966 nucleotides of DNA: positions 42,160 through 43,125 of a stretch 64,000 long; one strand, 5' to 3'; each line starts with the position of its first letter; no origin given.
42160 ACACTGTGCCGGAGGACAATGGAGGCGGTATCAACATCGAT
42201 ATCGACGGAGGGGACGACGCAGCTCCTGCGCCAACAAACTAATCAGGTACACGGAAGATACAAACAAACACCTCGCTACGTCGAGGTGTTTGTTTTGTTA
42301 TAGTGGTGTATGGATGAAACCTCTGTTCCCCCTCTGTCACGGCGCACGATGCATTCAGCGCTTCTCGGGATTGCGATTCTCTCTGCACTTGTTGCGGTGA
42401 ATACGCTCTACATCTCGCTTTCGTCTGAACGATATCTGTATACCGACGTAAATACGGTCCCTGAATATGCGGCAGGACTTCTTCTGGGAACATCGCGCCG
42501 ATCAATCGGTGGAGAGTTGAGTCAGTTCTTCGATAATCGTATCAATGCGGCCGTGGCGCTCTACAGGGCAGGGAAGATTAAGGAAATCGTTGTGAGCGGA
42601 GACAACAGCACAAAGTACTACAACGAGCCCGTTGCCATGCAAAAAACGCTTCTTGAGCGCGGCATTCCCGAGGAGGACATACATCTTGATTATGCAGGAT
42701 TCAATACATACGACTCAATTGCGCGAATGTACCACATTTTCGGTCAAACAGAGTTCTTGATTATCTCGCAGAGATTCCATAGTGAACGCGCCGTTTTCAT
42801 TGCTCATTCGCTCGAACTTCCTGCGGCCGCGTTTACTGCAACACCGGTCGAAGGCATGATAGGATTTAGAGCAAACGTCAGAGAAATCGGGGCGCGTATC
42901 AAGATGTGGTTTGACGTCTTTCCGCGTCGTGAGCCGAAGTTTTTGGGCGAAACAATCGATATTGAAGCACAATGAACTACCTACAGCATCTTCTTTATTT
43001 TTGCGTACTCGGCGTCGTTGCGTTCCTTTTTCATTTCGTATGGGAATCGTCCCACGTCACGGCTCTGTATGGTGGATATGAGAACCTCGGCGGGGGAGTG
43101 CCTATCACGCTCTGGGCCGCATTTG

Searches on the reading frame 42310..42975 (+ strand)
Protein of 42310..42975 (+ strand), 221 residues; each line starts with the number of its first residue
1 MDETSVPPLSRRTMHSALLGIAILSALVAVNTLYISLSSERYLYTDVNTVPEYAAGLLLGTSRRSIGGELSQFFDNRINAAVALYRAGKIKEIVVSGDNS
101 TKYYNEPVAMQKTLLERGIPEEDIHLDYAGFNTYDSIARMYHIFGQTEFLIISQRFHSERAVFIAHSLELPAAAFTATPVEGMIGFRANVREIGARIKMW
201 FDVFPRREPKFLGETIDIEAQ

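Call 3: search_protein_families(library=pfam, proteins=[window:42310-42975:+], max_evalue=0.1)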
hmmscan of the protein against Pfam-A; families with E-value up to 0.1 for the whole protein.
window:42310-42975:+ (221 aa): 1 family
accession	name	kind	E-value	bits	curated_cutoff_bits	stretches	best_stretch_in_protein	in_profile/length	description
PF02698.23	DUF218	-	8.1e-22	78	27.6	1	70-175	10-105/133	DUF218 domain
